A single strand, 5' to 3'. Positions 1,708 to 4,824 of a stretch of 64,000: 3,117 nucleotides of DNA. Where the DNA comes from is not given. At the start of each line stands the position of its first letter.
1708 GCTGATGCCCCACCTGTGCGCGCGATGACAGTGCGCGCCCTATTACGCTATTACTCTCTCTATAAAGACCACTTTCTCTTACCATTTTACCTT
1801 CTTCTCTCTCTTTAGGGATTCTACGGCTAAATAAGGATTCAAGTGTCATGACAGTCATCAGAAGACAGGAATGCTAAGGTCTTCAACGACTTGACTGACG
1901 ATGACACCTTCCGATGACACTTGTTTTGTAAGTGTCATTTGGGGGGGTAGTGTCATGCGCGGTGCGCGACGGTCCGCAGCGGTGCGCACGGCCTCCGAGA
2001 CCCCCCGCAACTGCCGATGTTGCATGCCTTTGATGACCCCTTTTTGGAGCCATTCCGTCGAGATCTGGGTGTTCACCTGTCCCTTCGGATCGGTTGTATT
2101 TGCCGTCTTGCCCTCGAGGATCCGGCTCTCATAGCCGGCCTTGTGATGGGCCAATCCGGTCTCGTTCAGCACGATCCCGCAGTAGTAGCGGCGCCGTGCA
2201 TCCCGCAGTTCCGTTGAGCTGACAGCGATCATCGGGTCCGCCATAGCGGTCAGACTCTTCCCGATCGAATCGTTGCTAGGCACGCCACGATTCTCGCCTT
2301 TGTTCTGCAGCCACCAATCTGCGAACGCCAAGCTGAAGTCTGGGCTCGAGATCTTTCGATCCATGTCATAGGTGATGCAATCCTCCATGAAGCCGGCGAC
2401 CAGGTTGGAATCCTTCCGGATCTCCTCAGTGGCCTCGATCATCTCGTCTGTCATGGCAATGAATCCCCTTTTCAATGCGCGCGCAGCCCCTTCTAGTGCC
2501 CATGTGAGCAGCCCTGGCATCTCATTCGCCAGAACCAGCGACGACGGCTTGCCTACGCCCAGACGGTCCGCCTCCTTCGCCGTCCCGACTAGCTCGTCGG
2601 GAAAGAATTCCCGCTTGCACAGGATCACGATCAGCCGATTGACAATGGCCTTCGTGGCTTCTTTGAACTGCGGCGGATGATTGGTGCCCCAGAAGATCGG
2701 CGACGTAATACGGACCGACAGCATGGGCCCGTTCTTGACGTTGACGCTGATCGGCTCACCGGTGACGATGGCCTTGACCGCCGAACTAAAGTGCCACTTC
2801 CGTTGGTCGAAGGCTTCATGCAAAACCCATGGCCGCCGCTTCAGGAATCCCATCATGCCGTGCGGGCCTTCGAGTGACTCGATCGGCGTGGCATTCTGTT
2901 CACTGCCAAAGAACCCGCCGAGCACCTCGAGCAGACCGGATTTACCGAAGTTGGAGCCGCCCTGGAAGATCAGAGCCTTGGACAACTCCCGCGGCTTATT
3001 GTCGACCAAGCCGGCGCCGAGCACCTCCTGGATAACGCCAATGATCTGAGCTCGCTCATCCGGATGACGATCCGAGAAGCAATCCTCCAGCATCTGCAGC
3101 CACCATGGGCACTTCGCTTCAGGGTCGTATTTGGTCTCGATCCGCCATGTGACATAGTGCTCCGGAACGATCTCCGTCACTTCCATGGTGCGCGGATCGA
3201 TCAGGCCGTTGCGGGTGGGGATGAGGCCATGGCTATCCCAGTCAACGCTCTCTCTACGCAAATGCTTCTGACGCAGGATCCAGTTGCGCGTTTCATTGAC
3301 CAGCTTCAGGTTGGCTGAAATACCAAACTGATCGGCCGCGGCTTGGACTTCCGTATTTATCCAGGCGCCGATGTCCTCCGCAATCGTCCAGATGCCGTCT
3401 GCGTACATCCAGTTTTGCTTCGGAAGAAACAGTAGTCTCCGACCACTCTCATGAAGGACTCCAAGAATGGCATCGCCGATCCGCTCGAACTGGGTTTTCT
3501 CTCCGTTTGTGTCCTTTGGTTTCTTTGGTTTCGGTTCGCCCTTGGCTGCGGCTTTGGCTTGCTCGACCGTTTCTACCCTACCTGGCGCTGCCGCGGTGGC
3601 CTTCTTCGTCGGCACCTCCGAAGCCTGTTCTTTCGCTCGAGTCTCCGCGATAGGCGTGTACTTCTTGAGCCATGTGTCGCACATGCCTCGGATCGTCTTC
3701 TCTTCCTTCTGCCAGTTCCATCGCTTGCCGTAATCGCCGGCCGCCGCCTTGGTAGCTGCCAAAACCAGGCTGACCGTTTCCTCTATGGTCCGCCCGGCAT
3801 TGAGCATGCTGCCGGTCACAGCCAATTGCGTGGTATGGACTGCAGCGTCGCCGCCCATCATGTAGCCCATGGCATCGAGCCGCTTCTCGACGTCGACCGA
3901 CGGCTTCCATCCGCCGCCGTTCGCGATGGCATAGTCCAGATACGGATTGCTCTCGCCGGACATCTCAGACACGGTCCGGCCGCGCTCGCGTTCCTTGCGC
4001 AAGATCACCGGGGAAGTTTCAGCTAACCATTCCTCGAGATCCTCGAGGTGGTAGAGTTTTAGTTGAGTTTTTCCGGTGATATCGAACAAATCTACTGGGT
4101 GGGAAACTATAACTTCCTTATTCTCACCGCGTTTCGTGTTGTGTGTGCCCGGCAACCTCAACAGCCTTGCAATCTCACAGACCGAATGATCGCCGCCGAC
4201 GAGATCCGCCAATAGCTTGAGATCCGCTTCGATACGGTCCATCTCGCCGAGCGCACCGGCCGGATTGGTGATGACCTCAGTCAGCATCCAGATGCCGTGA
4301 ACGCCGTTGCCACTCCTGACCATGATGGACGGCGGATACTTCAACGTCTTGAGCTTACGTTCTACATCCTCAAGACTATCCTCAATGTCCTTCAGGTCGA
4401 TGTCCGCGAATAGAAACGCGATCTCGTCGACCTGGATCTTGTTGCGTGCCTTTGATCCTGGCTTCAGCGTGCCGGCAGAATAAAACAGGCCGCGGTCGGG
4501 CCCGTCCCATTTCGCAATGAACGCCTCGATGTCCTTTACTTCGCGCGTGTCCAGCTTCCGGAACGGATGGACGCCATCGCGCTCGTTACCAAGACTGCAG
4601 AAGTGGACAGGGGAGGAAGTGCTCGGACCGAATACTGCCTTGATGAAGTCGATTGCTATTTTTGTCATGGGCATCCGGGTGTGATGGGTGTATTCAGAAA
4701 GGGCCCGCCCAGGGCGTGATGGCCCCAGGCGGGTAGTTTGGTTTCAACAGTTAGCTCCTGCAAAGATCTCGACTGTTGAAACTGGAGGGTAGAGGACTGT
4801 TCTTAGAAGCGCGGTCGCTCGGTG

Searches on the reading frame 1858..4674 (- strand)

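Call 14: search_protein_families(library=phrogs, proteins=[window:1858-4674:-], max_evalue=0.01)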
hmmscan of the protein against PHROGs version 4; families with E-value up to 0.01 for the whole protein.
window:1858-4674:- (938 aa): 13 families
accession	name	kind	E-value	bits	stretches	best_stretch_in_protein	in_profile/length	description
phrog_1156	-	DNA, RNA and nucleotide metabolism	1.2e-40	140.8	1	307-842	256-831/855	DNA primase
phrog_1829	-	DNA, RNA and nucleotide metabolism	1.2e-40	140.4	1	347-839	289-758/772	DNA primase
phrog_2478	-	DNA, RNA and nucleotide metabolism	2e-38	133.1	2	396-842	405-846/854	DNA polymerase/primase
phrog_6088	-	DNA, RNA and nucleotide metabolism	1.5e-34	120.6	1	467-798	416-732/772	DNA primase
phrog_864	-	DNA, RNA and nucleotide metabolism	8.7e-33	114.8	1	480-809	286-597/1064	DNA primase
phrog_7601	-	unknown function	1.2e-16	62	1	546-769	3-214/289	-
phrog_16950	-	DNA, RNA and nucleotide metabolism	9.1e-14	51.3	1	445-778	442-776/843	DNA primase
phrog_3123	-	unknown function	2.9e-10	40.3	1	8-197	7-185/583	-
phrog_16213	-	DNA, RNA and nucleotide metabolism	1.8e-09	37.5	1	423-768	259-585/732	DNA primase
phrog_10514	-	DNA, RNA and nucleotide metabolism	4e-07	29.6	1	60-235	55-207/750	DNA primase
phrog_4210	-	DNA, RNA and nucleotide metabolism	1e-05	24.5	1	500-684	120-298/1304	DNA polymerase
phrog_1883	-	DNA, RNA and nucleotide metabolism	0.00073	19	1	484-791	416-712/756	DNA helicase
phrog_25314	-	unknown function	0.0073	15.5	0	79-190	97-214/1010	-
